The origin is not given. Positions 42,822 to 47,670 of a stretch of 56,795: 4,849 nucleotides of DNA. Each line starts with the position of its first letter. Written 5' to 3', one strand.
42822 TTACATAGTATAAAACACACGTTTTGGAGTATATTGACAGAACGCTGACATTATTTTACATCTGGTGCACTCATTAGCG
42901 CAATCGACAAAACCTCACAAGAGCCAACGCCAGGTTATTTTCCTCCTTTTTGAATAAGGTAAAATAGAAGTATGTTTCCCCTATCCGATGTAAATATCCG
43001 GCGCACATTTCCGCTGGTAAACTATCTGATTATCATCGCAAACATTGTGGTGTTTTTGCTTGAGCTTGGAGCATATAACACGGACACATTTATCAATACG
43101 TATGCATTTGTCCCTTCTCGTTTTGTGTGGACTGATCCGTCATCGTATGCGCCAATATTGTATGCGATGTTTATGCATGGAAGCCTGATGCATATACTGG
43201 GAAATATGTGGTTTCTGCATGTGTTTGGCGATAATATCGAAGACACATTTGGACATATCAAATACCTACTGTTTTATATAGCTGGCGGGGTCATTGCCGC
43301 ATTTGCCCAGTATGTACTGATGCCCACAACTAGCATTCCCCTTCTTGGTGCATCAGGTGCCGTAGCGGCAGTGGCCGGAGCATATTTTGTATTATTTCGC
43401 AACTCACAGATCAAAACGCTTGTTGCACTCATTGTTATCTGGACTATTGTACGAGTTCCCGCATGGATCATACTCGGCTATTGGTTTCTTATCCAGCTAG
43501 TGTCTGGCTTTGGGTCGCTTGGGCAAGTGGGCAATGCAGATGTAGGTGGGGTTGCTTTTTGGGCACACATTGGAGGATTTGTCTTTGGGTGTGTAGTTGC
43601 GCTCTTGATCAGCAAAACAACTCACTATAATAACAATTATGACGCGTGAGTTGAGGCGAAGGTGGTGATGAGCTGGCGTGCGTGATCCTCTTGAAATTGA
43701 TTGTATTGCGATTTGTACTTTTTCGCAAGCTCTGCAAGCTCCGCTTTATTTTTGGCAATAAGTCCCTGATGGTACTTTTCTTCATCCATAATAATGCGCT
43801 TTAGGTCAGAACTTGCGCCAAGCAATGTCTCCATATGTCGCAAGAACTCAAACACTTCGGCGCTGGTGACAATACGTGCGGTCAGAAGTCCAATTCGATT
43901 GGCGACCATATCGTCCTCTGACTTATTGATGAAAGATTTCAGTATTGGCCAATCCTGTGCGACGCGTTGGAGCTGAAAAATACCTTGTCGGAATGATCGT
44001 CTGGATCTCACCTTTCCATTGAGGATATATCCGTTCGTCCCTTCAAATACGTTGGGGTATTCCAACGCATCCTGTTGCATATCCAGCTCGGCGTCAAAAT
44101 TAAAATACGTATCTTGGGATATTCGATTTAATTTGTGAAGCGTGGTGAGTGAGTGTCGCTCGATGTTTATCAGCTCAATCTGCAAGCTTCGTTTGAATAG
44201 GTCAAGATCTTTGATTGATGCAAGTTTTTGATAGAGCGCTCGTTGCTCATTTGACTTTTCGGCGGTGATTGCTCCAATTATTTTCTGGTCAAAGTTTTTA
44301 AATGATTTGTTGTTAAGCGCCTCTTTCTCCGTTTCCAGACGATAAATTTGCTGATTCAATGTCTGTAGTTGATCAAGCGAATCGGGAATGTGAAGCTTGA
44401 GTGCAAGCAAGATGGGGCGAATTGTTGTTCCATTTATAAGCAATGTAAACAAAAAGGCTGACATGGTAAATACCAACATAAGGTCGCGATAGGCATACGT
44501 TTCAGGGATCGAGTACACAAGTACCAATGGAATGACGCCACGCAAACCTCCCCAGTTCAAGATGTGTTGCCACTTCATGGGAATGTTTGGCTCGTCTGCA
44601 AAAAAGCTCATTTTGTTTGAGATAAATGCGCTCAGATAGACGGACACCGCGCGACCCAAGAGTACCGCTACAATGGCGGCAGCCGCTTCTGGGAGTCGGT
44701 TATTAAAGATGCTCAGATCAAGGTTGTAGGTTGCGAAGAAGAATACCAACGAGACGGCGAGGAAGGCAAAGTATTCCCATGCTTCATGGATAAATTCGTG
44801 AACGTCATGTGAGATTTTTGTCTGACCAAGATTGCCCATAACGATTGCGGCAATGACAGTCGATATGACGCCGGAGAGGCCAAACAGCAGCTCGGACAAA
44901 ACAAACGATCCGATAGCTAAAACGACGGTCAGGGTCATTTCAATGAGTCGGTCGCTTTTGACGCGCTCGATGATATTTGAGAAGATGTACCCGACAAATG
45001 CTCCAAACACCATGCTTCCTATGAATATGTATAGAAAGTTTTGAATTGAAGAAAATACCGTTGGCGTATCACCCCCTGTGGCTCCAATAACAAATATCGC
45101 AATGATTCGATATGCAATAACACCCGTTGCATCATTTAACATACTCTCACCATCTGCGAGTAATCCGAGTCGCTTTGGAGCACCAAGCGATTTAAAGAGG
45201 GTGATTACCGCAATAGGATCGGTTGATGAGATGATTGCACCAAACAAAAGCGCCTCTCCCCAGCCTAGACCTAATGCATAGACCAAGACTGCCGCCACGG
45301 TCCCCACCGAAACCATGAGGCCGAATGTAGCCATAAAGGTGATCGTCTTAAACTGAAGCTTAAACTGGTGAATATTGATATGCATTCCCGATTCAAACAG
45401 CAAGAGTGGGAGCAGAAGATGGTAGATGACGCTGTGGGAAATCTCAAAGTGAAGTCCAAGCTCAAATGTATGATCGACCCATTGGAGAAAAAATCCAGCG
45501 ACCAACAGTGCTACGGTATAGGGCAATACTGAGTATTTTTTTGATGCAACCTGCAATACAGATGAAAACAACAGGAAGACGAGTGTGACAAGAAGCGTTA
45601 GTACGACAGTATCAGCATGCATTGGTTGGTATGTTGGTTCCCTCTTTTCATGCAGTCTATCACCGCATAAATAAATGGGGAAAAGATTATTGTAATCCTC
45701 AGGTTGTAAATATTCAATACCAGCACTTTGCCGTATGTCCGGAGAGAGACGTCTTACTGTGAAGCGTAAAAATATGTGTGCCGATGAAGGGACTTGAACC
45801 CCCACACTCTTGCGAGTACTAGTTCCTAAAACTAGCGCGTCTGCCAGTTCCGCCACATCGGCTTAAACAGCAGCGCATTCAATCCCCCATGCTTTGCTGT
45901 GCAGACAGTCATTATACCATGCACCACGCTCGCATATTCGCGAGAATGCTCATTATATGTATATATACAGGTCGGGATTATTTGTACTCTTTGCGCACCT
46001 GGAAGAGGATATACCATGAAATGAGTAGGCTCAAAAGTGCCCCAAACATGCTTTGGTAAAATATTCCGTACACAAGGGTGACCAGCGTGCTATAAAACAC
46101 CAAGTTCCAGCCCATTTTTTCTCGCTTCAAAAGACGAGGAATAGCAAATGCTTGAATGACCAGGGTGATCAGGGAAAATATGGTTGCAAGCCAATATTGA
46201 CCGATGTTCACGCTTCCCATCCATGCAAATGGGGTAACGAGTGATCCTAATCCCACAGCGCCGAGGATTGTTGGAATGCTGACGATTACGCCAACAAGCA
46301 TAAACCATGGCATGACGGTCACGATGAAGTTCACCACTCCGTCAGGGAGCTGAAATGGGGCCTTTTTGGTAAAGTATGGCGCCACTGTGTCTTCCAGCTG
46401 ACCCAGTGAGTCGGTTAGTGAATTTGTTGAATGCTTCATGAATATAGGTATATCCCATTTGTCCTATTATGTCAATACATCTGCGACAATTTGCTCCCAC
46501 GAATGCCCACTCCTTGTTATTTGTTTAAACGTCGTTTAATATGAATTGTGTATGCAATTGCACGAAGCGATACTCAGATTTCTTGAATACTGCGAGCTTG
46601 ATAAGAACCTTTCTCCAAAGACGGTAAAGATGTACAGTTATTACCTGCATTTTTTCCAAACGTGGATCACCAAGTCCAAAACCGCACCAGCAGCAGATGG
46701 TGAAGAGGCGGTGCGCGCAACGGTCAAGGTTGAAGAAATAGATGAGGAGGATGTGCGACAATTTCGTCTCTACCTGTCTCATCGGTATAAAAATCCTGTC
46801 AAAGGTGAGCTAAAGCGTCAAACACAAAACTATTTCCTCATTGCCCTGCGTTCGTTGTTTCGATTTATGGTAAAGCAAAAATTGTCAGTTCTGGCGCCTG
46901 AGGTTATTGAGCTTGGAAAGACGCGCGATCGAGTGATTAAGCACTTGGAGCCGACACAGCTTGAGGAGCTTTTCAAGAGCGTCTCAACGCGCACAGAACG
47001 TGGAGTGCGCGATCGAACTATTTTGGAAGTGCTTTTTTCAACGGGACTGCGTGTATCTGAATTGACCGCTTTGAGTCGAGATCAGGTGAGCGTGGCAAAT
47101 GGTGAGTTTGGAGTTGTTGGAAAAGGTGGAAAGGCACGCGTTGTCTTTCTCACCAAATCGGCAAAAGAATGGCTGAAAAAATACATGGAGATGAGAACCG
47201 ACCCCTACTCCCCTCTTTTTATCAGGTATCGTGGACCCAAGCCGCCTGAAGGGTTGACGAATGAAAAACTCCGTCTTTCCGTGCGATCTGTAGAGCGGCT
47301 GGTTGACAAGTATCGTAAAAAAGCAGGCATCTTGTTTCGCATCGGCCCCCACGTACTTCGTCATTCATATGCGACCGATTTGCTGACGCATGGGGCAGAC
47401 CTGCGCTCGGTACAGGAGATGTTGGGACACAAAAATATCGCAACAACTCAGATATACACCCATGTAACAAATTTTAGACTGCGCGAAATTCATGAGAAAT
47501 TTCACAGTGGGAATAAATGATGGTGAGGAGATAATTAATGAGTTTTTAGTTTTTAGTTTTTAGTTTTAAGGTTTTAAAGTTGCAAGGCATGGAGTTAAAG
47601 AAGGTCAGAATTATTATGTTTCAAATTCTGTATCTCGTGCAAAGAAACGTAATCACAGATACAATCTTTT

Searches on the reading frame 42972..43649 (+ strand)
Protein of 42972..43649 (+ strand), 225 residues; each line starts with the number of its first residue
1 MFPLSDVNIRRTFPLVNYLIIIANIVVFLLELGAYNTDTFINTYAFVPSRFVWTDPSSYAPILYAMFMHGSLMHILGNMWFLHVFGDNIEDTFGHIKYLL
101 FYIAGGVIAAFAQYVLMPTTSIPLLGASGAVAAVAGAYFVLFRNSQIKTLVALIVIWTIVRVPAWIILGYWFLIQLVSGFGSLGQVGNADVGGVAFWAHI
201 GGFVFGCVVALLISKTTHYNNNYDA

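Call 51: search_protein_families(library=pfam, proteins=[window:42972-43649:+], max_evalue=0.001)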
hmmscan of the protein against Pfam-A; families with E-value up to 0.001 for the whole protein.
window:42972-43649:+ (225 aa): 1 family
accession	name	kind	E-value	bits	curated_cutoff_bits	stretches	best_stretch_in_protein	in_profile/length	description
PF01694.28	Rhomboid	-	2.6e-30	106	22.6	1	61-215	6-142/143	Rhomboid domain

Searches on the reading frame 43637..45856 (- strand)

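Call 19: search_protein_families(library=pfam, proteins=[window:43637-45856:-], max_evalue=0.001)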
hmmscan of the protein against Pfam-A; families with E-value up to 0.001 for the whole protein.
window:43637-45856:- (739 aa): 1 family
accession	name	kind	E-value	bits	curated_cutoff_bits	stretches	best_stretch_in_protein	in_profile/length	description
PF00999.27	Na_H_Exchanger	-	4e-57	194.2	26.2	1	96-484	5-374/375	Sodium/hydrogen exchanger, transmembrane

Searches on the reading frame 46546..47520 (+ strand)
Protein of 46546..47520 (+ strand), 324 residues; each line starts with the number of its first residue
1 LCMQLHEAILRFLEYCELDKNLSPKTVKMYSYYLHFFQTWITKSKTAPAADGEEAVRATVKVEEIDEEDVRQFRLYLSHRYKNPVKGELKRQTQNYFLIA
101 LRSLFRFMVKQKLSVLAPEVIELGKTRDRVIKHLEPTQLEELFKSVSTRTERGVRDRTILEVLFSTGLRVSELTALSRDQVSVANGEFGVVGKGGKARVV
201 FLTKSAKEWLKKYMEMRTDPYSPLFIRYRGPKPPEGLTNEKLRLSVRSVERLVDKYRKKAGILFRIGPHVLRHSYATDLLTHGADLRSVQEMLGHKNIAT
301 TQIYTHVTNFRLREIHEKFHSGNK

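Call 51: search_protein_families(library=pfam, proteins=[window:46546-47520:+], max_evalue=0.001)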
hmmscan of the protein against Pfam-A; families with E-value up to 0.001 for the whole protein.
window:46546-47520:+ (324 aa): 4 families
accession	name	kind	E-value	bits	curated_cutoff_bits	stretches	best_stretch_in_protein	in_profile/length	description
PF00589.27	Phage_integrase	-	5.6e-40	137.4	27.1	1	133-308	2-169/172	Phage integrase family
PF02899.23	Phage_int_SAM_1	-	6e-10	39.7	22.3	0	62-112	40-83/83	Phage integrase, N-terminal SAM-like domain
PF13495.12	Phage_int_SAM_4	-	2.1e-08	34.9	27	1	11-113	4-83/85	Phage integrase, N-terminal SAM-like domain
PF13102.12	Phage_int_SAM_5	-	0.0004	21.1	22.3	1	14-113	8-87/98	Phage integrase SAM-like domain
